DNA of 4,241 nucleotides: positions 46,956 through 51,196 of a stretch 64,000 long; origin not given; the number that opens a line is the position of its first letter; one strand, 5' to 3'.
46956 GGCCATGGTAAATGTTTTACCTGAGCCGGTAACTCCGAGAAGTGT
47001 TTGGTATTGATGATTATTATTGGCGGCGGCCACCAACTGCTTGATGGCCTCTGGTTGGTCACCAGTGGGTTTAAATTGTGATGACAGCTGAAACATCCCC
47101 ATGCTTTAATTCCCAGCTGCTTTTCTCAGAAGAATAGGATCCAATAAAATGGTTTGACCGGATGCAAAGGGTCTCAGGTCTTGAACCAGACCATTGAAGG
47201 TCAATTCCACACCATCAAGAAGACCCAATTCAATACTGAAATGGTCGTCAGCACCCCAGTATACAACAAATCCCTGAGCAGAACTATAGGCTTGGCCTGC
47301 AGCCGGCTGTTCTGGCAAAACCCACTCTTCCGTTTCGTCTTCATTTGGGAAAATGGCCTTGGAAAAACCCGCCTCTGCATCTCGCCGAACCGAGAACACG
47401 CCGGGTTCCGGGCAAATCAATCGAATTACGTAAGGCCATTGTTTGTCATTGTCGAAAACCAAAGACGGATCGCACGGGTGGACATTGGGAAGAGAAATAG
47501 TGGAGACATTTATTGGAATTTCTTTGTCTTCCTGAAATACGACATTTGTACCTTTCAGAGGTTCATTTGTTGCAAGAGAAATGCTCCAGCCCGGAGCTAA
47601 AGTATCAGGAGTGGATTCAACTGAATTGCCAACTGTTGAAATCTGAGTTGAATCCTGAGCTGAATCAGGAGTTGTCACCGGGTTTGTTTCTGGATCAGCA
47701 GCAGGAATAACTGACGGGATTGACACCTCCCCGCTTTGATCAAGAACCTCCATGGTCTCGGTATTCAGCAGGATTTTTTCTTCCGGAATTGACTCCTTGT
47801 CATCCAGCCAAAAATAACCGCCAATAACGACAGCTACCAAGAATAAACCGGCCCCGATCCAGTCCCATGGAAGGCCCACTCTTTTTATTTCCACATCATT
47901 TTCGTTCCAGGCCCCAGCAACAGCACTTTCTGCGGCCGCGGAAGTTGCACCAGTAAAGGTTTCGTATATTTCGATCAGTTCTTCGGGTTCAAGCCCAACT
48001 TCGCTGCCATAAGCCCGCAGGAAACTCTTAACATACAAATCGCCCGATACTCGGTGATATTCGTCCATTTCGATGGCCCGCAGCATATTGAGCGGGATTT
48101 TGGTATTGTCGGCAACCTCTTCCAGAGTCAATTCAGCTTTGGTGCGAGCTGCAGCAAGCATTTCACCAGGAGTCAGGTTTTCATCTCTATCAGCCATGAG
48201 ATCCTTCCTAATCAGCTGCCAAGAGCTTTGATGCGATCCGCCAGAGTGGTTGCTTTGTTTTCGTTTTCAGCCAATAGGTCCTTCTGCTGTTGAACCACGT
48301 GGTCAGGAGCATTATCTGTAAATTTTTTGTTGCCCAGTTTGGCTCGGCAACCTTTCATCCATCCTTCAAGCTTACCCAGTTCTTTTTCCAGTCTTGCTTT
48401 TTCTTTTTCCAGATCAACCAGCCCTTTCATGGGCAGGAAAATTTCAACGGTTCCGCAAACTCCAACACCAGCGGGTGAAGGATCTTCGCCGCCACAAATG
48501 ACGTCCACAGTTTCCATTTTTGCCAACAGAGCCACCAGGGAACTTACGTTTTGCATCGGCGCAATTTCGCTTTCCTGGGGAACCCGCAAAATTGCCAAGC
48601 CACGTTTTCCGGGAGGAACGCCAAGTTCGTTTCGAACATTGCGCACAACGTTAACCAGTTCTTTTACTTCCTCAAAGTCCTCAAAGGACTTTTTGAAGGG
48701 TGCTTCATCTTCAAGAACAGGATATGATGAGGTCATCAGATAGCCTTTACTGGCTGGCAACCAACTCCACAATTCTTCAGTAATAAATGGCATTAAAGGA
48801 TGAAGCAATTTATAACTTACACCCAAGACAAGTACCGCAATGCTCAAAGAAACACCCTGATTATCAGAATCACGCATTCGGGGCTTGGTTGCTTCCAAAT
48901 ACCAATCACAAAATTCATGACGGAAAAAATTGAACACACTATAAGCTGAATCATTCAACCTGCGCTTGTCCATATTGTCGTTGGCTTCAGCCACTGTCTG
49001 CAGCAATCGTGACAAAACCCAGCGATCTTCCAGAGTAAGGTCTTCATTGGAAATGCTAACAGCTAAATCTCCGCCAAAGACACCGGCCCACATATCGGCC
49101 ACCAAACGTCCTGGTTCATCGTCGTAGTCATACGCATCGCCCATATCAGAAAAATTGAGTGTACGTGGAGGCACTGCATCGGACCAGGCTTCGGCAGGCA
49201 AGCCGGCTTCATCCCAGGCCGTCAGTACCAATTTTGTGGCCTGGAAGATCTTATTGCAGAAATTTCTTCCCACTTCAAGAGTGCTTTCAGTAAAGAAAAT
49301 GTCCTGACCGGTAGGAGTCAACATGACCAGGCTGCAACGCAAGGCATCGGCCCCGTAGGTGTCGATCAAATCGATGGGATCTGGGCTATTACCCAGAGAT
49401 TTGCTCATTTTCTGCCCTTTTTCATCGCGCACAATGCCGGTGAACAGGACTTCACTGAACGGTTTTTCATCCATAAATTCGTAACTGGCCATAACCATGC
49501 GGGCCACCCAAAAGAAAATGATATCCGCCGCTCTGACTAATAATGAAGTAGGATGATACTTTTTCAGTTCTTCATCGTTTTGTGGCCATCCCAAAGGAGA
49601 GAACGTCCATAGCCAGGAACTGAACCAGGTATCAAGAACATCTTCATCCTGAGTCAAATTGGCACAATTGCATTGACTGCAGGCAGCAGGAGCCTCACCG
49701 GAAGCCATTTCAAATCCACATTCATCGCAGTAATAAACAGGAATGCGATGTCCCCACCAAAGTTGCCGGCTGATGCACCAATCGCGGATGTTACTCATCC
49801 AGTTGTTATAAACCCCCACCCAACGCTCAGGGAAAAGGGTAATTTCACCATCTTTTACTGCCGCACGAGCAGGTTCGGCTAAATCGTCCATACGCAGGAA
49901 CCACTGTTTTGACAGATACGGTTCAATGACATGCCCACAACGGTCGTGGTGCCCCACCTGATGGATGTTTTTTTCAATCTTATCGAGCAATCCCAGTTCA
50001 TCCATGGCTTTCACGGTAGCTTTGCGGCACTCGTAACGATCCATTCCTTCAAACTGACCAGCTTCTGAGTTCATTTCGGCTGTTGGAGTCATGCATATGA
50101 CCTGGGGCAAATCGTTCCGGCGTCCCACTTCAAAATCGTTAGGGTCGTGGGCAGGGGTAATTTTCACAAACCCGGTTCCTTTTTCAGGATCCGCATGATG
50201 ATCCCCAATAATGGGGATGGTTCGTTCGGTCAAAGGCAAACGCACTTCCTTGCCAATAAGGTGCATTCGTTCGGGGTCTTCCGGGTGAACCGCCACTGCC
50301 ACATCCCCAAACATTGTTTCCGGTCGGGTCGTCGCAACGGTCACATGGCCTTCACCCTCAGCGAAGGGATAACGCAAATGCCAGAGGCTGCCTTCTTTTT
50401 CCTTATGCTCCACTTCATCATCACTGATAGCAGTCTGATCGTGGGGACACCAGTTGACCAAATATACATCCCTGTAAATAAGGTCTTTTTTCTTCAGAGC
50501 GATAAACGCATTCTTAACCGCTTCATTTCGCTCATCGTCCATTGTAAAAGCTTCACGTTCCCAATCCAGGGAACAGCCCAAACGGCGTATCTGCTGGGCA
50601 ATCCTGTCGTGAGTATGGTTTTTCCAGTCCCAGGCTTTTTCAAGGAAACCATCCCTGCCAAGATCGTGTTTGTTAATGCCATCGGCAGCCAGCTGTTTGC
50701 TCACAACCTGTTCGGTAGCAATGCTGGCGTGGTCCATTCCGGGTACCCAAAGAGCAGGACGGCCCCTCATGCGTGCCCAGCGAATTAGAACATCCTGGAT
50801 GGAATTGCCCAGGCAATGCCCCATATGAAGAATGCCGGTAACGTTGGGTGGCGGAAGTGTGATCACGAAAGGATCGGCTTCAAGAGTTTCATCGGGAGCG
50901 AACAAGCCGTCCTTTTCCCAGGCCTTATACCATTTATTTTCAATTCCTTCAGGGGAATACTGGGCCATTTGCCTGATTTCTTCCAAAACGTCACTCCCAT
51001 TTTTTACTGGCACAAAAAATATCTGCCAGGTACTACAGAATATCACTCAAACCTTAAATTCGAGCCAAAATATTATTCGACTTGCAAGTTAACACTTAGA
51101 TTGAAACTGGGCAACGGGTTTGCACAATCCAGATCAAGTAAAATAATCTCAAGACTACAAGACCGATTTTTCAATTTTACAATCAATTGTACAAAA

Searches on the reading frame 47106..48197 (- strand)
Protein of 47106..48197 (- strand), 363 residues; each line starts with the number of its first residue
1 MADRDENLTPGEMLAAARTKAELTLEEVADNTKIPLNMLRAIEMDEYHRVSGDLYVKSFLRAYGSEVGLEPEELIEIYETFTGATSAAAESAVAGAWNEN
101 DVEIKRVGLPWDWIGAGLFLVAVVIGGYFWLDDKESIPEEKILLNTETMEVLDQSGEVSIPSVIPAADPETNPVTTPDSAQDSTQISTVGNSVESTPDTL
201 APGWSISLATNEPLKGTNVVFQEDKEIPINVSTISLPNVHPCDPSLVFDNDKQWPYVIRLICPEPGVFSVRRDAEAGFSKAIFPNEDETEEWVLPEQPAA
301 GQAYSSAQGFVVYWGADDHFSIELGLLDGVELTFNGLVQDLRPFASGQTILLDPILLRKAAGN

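Call 65: search_protein_families(library=pfam, proteins=[window:47106-48197:-], max_evalue=0.0001)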
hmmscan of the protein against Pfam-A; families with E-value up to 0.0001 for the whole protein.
window:47106-48197:- (363 aa): 1 family
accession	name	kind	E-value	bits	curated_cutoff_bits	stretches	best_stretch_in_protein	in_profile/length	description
PF13413.12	HTH_25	-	6.3e-18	64.8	24.6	1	13-74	1-62/62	Helix-turn-helix domain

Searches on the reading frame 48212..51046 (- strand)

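Call 65: search_protein_families(library=pfam, proteins=[window:48212-51046:-], max_evalue=0.0001)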
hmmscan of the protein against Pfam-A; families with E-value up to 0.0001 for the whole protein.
window:48212-51046:- (944 aa): 5 families
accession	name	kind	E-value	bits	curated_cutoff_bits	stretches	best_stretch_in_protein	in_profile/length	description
PF00133.28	tRNA-synt_1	-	2.4e-132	442.1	22.7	1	38-583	1-411/414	tRNA synthetases class I (I, L, M and V)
PF08264.19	Anticodon_1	-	1.1e-32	113.4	25.1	1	674-815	1-143/148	Anticodon-binding domain of tRNA ligase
PF09334.17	tRNA-synt_1g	-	1.3e-20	74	20.1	1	61-213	2-136/391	tRNA synthetases class I (M)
PF10458.14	Val_tRNA-synt_C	-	1.2e-15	57.9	25.9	1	878-943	1-66/66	Valyl tRNA synthetase tRNA binding arm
PF13603.12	tRNA-synt_1_2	-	9.4e-06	25.7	25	0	265-325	86-146/185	Leucyl-tRNA synthetase, editing domain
